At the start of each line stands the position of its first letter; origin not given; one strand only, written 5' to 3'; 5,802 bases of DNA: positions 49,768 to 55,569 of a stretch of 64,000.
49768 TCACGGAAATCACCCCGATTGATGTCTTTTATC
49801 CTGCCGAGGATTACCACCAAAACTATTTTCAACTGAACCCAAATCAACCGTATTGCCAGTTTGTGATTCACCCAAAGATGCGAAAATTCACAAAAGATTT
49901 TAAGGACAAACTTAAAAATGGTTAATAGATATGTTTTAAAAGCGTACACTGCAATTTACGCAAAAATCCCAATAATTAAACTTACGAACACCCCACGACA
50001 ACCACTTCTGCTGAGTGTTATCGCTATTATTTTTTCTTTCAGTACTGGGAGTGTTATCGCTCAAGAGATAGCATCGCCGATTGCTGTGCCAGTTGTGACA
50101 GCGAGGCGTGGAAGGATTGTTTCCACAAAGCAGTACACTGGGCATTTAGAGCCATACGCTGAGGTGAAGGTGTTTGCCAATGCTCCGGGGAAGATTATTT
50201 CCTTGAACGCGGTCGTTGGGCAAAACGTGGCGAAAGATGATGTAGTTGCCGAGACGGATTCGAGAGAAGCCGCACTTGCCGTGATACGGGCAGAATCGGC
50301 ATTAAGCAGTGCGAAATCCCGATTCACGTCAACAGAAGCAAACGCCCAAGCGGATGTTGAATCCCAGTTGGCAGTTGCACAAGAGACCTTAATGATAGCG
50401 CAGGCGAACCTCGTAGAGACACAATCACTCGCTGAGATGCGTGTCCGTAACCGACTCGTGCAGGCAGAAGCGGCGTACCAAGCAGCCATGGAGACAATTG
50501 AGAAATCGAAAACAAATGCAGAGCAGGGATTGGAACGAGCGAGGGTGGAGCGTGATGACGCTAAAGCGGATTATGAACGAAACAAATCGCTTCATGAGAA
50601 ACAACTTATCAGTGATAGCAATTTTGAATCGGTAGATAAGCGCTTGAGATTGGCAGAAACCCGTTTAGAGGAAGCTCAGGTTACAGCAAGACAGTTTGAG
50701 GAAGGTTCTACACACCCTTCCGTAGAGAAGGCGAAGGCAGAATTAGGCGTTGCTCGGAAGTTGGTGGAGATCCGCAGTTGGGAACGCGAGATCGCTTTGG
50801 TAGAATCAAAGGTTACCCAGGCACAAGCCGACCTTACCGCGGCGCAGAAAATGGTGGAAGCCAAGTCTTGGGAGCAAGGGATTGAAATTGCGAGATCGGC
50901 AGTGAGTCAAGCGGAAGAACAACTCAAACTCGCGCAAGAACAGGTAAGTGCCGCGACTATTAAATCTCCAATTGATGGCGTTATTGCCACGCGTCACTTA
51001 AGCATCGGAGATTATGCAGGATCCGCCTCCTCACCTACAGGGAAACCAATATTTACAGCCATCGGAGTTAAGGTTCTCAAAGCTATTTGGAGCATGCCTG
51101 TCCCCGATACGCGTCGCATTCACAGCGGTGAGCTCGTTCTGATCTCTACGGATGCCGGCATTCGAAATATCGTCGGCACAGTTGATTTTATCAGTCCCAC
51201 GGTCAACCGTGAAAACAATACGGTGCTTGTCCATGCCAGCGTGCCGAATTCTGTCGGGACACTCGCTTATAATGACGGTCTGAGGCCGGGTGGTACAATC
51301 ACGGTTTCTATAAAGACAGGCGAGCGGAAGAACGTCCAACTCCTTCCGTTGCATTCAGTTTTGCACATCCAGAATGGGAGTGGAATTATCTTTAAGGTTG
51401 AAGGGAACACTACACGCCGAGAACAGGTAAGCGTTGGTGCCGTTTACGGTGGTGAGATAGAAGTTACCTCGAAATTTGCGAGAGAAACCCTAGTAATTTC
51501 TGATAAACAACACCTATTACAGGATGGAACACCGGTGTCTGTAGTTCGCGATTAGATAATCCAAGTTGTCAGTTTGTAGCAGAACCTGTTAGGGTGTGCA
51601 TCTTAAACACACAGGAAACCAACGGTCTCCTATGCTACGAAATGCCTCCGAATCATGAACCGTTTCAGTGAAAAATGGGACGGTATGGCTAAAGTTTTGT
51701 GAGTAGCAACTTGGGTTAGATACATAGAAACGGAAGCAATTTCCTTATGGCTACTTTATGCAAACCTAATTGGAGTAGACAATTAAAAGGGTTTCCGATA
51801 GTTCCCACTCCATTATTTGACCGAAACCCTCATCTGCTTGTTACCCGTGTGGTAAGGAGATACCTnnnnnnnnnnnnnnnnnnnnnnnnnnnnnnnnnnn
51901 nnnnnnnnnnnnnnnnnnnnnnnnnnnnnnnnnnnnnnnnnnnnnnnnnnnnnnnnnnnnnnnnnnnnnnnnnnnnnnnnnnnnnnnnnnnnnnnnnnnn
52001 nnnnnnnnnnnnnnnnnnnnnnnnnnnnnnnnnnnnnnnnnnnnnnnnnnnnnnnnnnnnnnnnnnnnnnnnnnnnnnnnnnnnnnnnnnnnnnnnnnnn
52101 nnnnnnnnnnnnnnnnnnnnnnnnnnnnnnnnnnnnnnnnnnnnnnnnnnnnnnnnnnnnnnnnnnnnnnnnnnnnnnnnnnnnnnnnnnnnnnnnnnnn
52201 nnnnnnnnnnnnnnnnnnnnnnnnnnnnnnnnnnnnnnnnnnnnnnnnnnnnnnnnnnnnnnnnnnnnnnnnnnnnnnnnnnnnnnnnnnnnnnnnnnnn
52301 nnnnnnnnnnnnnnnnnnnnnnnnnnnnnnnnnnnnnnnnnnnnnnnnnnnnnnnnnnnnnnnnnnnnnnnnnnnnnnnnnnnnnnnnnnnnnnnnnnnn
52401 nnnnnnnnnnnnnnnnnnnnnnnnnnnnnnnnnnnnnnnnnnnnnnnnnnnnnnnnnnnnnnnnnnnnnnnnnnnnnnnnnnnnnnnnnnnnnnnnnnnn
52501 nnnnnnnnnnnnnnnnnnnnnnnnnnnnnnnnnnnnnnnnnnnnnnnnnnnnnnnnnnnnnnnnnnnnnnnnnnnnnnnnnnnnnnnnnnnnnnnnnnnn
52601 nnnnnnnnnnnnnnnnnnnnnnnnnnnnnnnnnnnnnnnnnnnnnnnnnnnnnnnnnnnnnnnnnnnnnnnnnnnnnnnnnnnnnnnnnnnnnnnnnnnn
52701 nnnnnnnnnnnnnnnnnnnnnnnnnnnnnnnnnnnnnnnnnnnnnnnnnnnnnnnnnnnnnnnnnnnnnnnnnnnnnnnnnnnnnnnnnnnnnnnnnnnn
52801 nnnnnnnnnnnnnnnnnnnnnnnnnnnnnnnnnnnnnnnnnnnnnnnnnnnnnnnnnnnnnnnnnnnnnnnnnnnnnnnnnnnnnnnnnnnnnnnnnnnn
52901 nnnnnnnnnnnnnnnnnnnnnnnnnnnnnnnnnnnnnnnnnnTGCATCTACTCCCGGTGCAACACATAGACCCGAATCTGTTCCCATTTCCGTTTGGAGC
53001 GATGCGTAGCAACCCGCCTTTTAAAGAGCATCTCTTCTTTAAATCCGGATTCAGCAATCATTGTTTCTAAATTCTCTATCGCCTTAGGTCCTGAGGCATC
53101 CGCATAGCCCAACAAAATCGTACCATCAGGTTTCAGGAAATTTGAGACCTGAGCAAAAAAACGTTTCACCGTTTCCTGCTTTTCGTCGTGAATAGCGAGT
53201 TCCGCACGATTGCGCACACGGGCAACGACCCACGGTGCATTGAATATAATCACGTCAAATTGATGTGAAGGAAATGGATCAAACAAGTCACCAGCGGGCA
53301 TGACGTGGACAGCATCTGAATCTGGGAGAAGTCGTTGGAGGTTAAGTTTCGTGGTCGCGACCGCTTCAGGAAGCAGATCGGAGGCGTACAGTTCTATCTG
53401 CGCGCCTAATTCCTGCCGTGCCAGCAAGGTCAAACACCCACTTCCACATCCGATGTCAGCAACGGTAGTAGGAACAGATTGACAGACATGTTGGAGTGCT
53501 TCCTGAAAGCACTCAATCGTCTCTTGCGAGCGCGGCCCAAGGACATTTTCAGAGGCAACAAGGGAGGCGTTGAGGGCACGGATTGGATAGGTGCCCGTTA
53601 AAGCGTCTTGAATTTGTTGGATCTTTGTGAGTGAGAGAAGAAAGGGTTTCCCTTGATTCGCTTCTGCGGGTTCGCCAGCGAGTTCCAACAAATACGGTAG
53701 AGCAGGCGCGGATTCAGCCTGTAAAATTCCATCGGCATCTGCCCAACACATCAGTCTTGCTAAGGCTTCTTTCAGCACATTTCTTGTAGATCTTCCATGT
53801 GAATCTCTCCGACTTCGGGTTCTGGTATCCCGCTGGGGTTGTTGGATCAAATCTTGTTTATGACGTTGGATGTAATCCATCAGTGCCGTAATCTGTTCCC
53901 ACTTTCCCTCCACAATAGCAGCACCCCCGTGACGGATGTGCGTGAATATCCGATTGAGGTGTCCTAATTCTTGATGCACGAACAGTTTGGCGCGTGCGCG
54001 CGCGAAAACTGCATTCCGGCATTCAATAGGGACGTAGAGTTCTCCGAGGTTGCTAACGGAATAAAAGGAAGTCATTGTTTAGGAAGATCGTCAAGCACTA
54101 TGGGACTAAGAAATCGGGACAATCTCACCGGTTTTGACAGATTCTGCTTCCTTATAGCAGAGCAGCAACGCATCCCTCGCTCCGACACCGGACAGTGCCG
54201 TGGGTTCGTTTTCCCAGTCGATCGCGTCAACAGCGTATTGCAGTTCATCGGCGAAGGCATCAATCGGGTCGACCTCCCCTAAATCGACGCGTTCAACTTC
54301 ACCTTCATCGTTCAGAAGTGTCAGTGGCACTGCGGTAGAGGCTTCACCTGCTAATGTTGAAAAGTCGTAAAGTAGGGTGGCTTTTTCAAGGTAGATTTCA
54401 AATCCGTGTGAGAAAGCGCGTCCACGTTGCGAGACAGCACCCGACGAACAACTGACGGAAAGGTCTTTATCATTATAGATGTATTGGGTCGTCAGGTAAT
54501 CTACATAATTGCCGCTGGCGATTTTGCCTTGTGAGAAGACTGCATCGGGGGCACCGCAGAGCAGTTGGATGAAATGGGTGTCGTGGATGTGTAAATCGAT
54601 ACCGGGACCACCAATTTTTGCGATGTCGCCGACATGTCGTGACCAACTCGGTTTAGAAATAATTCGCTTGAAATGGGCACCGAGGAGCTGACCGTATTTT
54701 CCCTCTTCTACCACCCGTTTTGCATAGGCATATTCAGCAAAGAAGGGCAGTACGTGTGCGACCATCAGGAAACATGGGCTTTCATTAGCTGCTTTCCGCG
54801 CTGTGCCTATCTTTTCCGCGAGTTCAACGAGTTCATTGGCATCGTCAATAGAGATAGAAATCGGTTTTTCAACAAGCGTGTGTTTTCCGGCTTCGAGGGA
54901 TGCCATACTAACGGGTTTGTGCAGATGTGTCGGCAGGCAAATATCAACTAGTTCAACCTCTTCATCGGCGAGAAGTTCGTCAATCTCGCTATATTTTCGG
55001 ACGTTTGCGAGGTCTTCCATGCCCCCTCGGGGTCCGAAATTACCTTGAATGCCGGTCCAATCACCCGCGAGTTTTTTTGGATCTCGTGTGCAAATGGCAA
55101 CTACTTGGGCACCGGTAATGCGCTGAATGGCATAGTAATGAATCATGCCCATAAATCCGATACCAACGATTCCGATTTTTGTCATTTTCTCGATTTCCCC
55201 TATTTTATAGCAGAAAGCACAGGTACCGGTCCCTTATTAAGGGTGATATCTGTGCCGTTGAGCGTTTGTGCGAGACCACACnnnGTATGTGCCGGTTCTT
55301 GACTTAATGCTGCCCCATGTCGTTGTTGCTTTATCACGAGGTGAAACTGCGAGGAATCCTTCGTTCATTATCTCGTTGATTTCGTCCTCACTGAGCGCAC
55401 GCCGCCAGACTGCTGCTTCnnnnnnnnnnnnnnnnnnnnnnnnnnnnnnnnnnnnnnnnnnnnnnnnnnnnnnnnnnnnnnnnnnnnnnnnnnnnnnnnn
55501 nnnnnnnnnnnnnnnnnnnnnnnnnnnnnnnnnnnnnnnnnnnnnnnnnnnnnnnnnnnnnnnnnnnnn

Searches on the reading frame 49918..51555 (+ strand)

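Call 37: search_protein_families(library=pfam, max_evalue=0.001, proteins=[window:49918-51555:+])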
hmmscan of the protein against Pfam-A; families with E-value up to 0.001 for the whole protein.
window:49918-51555:+ (545 aa): 2 families
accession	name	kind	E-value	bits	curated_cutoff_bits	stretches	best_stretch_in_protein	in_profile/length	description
PF13437.12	HlyD_3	-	3.6e-12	47.4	22.2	1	347-446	1-97/106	HlyD family secretion protein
PF16576.10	HlyD_D23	-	3.7e-08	33.3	30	1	297-449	54-208/214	Barrel-sandwich domain of CusB or HlyD membrane-fusion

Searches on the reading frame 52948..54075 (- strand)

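Call 37: search_protein_families(library=pfam, max_evalue=0.001, proteins=[window:52948-54075:-])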
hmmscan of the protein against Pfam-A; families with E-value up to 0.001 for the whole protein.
window:52948-54075:- (375 aa): 8 families
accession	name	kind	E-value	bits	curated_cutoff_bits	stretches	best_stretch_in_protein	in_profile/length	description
PF05175.20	MTS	-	5.2e-11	42.9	23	1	195-322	25-138/170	Methyltransferase small domain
PF13847.12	Methyltransf_31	-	8.7e-11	42.1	27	1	203-348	5-130/145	Methyltransferase domain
PF13649.12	Methyltransf_25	-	7.9e-08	33.3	27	1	205-283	1-75/97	Methyltransferase domain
PF06325.19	PrmA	-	1.4e-07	31.7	22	1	192-279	153-233/296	Ribosomal protein L11 methyltransferase (PrmA)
PF08241.18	Methyltransf_11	-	1.5e-07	32.4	21.2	1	207-321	2-94/95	Methyltransferase domain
PF10354.15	BMT5-like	-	2.1e-07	31.9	24.7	1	267-348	72-151/168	rRNA (uridine-N3-)-methyltransferase BTM5-like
PF08242.18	Methyltransf_12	-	4.9e-07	30.8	30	1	207-319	2-97/98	Methyltransferase domain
PF13489.12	Methyltransf_23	-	0.00029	21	27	0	202-335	23-124/164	Methyltransferase domain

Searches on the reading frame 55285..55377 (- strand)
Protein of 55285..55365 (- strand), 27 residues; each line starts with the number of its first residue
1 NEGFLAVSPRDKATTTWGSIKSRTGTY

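Call 25: search_protein_families(library=ncbifam, max_evalue=10, proteins=[window:55285-55365:-])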
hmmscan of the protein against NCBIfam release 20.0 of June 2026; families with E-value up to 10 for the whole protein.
seq(27 aa): 0 families

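Call 26: search_protein_families(library=pfam, max_evalue=10, proteins=[window:55285-55365:-])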
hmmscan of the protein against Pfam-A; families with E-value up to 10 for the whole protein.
seq(27 aa): 0 families

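Call 50: search_protein_representatives(alignment_id=A5)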
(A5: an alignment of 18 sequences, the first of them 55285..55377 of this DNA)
Query: 18 sequences, 22 profile positions. Proteins with E-value up to 0.001 (for the whole library): 58; up to 1e-10: 0; up to 1e-30: 0. The best 58 are listed.
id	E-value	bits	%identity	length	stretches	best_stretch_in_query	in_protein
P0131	3.5e-07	45.8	-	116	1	1-22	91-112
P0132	4.3e-07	45.5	-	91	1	1-22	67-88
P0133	4.8e-07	45.4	-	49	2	2-19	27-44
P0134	7.5e-07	44.8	-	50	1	2-21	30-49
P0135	4.9e-06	42.2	-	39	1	1-21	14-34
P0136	6.3e-06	41.8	-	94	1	1-19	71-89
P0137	7.0e-06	41.7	-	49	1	2-21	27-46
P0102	8.9e-06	41.4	-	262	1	1-22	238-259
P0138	1.0e-05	41.2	-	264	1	1-21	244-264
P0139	1.2e-05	40.9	-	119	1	1-21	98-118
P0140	1.8e-05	40.4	-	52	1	1-20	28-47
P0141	2.9e-05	39.7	-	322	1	1-20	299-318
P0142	3.2e-05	39.6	-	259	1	1-21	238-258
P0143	6.0e-05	38.7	-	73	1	2-21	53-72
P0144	6.2e-05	38.7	-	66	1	2-20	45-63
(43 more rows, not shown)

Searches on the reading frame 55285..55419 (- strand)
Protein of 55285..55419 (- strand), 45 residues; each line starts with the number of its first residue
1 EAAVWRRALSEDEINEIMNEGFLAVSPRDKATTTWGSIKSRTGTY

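Call 12: find_homologous_proteins(query=A3, max_evalue=10)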
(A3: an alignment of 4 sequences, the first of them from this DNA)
Query A3 (4 sequences) (45 aa, profile of the alignment): 10 proteins with E <= 10 among 16 candidates.
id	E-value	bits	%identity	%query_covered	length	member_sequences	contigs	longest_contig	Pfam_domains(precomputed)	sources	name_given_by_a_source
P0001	2.1e-18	84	65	38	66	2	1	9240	-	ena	-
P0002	4.4e-12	64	42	42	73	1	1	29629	-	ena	-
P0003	7.3e-10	57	58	42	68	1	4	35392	-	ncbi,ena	-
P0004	1.8e-9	55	53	42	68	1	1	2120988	-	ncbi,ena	-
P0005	9.4e-9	53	47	42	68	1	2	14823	-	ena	-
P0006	1.5e-8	52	42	42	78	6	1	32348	-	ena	-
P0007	2.6e-8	52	91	100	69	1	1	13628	-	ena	-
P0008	1.4e-7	49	47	42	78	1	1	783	-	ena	-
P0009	1.7e-7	49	28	40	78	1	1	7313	-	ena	-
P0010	2.4e-7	49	41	38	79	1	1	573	-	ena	-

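Call 14: find_encoding_contigs(protein=P0004, flank=10000, max_places=3)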
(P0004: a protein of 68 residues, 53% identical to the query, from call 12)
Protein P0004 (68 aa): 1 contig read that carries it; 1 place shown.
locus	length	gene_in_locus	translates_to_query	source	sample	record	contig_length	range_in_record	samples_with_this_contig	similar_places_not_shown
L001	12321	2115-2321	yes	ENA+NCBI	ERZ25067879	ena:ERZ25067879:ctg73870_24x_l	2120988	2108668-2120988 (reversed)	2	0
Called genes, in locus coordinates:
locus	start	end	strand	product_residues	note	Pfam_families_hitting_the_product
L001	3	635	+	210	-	?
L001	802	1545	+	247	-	-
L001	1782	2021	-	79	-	-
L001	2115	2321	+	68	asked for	-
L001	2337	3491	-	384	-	PF13433:Peripla_BP_5, PF13458:Peripla_BP_6, PF01094:ANF_receptor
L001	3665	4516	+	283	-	PF00892:EamA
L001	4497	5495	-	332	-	PF01609:DDE_Tnp_1 (weak), PF13612:DDE_Tnp_1_3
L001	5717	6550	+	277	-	PF03781:FGE-sulfatase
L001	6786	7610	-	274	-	PF21347:DUF3108_like, PF00404:Dockerin_1 (weak)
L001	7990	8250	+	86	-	-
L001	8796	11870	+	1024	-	PF22240:ISP_coupler, PF02384:N6_Mtase, PF07669:Eco57I (weak), PF18135:Type_ISP_C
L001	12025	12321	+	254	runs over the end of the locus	-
